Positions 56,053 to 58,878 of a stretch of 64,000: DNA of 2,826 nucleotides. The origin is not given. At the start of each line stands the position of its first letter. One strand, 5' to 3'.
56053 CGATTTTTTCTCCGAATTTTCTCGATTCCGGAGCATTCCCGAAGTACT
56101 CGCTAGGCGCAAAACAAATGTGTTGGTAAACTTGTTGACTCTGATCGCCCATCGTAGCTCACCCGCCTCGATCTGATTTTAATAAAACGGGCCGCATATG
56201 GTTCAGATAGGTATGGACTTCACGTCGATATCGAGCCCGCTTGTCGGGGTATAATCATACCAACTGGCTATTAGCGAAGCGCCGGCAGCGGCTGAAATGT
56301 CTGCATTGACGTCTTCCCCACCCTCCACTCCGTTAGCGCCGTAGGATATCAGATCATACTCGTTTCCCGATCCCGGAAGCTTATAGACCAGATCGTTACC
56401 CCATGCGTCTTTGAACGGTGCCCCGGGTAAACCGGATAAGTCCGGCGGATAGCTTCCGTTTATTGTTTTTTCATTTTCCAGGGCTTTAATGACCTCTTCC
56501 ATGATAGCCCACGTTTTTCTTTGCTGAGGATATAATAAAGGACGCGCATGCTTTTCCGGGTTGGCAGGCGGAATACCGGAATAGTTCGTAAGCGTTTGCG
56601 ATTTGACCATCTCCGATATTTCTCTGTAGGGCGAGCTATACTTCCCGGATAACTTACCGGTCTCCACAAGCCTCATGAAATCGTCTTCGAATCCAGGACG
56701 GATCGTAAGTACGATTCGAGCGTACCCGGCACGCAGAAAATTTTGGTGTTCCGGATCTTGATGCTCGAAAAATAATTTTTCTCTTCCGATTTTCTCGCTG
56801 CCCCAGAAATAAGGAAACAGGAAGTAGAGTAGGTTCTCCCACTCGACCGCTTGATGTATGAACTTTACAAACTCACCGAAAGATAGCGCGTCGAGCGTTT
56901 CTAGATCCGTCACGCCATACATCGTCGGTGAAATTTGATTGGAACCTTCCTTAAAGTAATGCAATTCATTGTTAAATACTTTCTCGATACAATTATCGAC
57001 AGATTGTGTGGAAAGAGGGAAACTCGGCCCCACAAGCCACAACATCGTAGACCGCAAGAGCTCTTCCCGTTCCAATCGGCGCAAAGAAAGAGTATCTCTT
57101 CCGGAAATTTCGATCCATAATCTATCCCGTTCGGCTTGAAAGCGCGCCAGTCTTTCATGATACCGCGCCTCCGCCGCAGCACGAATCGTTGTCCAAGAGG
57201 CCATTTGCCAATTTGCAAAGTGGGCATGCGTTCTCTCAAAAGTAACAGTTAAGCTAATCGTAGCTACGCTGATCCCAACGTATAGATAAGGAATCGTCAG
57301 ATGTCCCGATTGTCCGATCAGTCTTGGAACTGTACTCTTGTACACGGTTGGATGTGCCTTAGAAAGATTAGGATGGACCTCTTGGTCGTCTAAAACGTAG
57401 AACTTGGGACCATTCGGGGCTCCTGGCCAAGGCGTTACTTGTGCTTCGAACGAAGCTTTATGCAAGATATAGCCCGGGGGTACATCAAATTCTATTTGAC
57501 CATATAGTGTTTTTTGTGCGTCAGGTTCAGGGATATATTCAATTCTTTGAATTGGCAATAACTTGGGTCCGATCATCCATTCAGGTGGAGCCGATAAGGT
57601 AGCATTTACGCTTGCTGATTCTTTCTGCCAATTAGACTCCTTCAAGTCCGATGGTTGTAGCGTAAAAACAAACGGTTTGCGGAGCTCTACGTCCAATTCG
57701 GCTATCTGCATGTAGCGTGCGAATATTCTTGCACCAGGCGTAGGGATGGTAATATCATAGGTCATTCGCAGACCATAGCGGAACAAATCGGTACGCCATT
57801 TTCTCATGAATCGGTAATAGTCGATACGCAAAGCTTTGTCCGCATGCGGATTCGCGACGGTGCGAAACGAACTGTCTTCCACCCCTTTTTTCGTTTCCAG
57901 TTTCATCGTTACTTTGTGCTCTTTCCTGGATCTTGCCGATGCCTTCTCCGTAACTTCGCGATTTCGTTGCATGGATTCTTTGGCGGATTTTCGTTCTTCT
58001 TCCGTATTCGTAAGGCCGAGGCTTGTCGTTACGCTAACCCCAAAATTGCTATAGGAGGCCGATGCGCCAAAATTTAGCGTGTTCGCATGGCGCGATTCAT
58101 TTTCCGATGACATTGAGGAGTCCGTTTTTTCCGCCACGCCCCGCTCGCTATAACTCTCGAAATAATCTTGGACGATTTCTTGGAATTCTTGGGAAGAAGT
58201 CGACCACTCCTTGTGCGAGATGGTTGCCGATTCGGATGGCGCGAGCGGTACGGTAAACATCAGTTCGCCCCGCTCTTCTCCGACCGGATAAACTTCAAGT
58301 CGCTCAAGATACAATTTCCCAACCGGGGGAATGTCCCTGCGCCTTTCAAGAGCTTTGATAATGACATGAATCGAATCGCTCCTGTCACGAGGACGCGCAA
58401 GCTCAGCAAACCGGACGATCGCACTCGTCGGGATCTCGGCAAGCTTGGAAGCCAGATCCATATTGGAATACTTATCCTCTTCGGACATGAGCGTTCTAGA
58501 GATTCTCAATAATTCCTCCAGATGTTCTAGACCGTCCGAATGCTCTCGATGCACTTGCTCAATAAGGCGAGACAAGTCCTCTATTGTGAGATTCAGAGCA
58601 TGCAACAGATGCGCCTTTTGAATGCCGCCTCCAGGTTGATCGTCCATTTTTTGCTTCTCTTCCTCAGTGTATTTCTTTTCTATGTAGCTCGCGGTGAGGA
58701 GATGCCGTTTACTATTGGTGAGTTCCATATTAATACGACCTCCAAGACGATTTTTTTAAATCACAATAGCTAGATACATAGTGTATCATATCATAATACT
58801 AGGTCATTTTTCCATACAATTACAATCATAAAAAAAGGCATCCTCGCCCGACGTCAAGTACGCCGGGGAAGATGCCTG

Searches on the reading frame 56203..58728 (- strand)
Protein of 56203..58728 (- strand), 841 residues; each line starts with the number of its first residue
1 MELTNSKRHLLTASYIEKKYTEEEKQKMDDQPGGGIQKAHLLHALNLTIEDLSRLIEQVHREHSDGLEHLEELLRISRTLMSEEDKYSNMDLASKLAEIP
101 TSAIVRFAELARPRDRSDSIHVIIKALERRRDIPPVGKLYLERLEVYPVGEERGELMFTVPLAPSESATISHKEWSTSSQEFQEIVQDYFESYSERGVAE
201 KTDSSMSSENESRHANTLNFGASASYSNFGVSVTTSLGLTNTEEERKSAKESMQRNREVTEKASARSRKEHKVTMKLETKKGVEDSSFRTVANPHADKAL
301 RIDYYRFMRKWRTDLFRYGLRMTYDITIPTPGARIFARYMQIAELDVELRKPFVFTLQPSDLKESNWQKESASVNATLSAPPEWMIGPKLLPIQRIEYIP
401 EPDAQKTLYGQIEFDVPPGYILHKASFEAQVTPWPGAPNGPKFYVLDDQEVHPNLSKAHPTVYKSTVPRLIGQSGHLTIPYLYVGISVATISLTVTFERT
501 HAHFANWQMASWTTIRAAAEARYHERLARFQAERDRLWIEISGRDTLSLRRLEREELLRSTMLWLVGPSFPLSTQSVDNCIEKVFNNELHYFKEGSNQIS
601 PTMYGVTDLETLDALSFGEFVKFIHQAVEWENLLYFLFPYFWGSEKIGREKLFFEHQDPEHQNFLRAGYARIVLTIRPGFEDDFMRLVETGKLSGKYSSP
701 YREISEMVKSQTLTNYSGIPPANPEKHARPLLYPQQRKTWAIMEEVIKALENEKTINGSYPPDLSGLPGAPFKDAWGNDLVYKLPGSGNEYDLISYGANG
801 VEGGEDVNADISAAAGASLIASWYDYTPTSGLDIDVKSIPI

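Call 3: search_protein_families(library=pfam, proteins=[window:56203-58728:-], max_evalue=0.1)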
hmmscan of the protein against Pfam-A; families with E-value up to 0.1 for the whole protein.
window:56203-58728:- (841 aa): 1 family
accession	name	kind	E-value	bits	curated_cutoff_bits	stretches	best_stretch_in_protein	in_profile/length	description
PF08334.16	T2SSG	-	1.4e-10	41.6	21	1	769-812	63-106/108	Type II secretion system (T2SS), protein G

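Call 4: search_protein_families(library=ncbifam, proteins=[window:56203-58728:-], max_evalue=0.1)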
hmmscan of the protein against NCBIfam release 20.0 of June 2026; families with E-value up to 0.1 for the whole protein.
window:56203-58728:- (841 aa): 2 families
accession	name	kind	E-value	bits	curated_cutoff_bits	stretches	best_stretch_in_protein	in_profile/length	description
TIGR01710.1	typeII_sec_gspG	equivalog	1.3e-08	35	88.85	1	773-814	92-133/134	type II secretion system major pseudopilin GspG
NF045826.1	lipo_P68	equivalog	0.069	11.6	200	1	177-290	311-424/669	P68 family surface lipoprotein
